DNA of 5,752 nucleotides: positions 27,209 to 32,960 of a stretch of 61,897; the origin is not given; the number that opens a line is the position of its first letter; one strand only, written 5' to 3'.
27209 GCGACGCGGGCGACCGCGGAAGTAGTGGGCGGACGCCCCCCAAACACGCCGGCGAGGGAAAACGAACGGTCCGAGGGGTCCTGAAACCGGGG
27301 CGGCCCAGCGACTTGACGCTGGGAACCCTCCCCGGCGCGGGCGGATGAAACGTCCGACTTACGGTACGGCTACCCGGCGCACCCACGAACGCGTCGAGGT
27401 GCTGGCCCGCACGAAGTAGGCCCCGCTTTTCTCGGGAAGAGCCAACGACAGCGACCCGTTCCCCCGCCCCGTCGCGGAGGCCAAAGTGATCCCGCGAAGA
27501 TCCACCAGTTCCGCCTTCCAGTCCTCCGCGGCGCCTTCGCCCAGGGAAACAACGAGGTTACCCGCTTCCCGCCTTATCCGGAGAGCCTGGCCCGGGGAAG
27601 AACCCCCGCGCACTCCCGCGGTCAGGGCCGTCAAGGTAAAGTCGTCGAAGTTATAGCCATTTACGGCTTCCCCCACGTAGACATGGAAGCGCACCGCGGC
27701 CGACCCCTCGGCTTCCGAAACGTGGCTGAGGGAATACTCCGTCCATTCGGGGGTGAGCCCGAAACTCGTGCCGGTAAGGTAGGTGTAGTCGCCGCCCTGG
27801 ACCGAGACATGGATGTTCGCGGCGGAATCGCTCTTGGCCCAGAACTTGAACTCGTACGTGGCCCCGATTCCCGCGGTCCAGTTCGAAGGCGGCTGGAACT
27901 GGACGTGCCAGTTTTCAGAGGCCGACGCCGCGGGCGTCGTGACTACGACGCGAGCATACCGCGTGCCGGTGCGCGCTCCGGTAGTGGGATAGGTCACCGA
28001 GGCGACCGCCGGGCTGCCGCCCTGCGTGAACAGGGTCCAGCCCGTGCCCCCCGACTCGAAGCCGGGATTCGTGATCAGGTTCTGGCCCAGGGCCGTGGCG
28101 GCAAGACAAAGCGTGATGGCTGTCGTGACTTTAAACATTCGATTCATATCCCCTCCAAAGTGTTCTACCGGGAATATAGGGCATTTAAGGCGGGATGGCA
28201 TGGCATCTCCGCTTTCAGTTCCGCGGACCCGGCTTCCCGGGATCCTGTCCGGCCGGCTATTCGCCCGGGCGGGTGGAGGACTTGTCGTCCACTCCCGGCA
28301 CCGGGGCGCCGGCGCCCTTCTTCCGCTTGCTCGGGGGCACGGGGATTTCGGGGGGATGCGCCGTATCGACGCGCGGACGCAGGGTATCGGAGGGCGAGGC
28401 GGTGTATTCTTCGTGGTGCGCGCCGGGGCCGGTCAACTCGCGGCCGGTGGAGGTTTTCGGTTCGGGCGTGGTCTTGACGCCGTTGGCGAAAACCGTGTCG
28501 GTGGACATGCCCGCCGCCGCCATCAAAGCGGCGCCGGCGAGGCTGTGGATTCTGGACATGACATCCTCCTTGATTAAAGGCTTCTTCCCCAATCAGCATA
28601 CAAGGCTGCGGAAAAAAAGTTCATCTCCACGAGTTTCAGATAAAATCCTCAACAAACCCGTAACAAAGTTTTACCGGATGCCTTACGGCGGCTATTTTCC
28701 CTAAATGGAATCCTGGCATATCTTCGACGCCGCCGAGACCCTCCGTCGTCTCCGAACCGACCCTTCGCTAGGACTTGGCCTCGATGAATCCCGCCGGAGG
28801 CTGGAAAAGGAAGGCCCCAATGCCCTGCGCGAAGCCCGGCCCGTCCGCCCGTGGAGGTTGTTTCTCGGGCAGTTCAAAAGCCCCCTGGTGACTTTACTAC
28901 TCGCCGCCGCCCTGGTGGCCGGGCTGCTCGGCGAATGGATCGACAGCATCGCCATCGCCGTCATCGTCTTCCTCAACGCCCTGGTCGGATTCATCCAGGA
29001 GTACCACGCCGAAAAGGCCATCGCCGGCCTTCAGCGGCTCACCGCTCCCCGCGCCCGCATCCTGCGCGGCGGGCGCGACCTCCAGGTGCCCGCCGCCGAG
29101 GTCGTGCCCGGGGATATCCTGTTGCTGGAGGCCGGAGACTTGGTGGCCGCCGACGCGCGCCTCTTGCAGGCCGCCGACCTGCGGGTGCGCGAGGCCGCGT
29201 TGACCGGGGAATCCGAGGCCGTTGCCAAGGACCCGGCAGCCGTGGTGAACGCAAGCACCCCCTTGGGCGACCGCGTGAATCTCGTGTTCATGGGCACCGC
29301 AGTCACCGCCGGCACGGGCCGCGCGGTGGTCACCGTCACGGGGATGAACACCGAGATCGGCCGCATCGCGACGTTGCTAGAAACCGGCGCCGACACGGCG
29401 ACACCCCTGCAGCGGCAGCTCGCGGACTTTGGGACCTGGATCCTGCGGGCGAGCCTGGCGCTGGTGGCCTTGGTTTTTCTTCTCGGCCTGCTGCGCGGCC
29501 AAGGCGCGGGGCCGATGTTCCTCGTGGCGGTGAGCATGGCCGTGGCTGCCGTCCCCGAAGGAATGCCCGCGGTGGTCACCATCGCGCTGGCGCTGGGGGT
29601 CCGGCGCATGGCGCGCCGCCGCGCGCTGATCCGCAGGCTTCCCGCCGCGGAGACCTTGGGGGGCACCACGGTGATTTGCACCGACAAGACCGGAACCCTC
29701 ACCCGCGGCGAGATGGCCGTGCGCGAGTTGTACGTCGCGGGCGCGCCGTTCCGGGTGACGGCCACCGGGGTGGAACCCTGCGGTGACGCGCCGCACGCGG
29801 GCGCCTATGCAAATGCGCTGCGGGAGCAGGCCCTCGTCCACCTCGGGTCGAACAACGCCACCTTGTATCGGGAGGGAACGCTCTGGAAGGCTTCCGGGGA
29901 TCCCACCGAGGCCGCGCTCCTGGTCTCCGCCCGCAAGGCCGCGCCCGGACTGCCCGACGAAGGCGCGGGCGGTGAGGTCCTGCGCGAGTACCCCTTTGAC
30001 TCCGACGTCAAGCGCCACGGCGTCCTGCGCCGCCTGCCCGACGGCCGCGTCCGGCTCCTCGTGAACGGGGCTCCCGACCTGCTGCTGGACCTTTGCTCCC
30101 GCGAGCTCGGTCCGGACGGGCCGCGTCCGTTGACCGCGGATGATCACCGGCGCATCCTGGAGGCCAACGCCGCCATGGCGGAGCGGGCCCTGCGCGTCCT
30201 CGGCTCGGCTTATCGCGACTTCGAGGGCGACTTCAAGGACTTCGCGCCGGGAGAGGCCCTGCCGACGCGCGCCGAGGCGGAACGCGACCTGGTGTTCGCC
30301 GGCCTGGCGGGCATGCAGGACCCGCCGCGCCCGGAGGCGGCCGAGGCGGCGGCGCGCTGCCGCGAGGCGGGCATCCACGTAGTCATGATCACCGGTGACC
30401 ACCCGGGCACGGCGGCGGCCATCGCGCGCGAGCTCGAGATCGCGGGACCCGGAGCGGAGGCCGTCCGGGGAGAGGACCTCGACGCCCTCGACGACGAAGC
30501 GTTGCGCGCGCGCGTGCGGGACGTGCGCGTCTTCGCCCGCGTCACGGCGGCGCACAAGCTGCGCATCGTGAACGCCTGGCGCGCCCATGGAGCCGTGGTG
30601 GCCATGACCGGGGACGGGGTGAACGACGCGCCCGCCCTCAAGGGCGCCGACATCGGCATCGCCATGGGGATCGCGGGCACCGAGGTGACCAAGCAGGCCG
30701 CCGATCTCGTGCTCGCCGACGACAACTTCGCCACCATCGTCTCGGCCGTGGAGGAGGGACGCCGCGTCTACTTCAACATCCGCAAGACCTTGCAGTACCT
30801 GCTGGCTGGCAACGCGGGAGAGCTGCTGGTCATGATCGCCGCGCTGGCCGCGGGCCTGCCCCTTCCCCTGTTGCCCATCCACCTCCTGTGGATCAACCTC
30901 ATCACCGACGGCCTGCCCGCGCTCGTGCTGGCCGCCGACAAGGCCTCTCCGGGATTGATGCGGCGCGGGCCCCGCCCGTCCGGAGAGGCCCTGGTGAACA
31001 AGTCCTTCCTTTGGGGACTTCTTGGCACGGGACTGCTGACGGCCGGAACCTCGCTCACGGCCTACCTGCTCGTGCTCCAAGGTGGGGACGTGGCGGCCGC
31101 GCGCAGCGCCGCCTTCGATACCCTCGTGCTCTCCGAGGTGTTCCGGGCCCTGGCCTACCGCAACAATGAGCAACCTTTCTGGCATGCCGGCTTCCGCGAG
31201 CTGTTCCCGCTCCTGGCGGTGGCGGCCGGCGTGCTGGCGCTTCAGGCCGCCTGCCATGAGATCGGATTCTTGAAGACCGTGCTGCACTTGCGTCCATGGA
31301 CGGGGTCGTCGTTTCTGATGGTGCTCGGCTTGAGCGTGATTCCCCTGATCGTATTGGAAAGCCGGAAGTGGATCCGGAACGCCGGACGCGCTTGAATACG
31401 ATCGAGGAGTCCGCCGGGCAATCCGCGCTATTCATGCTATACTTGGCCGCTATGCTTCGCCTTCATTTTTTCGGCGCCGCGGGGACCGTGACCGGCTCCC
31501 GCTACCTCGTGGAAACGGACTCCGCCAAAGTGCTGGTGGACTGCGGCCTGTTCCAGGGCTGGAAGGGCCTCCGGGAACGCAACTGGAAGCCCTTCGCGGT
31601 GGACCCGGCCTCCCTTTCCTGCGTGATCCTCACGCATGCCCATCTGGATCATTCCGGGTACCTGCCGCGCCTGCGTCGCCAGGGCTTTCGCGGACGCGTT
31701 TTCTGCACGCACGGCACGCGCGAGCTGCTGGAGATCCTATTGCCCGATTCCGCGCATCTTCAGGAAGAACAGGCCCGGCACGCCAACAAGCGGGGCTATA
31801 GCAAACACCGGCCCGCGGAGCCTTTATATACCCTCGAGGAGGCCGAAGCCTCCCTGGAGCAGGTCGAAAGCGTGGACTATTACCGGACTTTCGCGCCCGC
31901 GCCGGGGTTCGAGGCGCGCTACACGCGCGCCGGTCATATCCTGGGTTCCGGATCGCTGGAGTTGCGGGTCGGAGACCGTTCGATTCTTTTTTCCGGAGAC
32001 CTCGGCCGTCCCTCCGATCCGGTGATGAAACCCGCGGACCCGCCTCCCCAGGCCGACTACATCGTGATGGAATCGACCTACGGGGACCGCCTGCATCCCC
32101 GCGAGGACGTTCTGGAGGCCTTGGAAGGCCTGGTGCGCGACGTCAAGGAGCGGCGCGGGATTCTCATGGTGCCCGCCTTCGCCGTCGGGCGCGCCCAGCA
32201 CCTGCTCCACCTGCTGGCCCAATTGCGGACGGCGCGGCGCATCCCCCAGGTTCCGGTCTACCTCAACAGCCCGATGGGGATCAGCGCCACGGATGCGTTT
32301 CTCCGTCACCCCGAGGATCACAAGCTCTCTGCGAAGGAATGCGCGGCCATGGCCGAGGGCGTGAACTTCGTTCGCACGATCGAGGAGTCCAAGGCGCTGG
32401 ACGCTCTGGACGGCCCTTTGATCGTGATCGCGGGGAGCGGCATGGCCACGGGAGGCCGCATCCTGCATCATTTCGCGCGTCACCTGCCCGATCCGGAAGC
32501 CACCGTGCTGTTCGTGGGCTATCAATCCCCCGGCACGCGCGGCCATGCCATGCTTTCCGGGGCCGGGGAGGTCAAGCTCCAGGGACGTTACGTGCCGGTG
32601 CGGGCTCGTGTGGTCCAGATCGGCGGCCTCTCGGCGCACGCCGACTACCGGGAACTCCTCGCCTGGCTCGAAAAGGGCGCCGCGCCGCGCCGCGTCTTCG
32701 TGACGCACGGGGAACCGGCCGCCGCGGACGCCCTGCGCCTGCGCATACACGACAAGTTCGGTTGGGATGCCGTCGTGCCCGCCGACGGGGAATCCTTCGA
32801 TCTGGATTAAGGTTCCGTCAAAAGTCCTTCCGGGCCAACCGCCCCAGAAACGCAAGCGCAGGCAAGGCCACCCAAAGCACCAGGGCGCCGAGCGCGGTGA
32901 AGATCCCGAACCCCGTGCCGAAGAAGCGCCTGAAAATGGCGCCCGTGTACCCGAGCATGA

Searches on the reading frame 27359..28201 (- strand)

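Call 72: search_protein_families(library=pfam, proteins=[window:27359-28201:-], max_evalue=0.00001)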
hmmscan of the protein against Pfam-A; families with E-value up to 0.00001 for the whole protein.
window:27359-28201:- (280 aa): 1 family
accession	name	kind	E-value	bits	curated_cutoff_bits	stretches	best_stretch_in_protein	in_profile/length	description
PF02018.23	CBM_4_9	-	1.7e-10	41.8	25.9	1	40-177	1-132/136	Carbohydrate binding domain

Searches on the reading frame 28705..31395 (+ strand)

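Call 72: search_protein_families(library=pfam, proteins=[window:28705-31395:+], max_evalue=0.00001)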
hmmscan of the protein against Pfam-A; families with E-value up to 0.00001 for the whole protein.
window:28705-31395:+ (896 aa): 6 families
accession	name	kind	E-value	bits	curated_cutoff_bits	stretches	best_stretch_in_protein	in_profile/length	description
PF00122.25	E1-E2_ATPase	-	1.6e-50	171.6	28.1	1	112-305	2-181/181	E1-E2 ATPase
PF00689.26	Cation_ATPase_C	-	1.8e-41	142.3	27.3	1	719-890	1-175/175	Cation transporting ATPase, C-terminus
PF00702.32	Hydrolase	-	6.8e-17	62.9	26.4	1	323-649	3-191/191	haloacid dehalogenase-like hydrolase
PF00690.31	Cation_ATPase_N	-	6.2e-16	58.2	20.4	1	4-72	1-69/69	Cation transporter/ATPase, N-terminus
PF13246.12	Cation_ATPase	-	1.2e-14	54.6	21.7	1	383-466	4-90/91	Cation transport ATPase (P-type)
PF08282.18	Hydrolase_3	-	4.2e-06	27.1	20.9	0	624-675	198-248/255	haloacid dehalogenase-like hydrolase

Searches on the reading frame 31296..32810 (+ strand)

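Call 72: search_protein_families(library=pfam, proteins=[window:31296-32810:+], max_evalue=0.00001)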
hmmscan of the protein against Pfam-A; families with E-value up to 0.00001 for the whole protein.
window:31296-32810:+ (504 aa): 4 families
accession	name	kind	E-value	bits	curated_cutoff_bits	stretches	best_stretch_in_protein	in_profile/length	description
PF10996.14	Beta-Casp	-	4.6e-36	124.4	27.7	1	300-418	1-119/120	Beta-Casp domain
PF07521.17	RMMBL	-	1.6e-19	70.1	21.6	1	433-495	2-63/63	Zn-dependent metallo-hydrolase RNA specificity domain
PF00753.33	Lactamase_B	-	2.2e-14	54.3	22.7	1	68-247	7-161/196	Metallo-beta-lactamase superfamily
PF12706.13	Lactamase_B_2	-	1.2e-09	38.5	27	1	79-261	3-165/200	Beta-lactamase superfamily domain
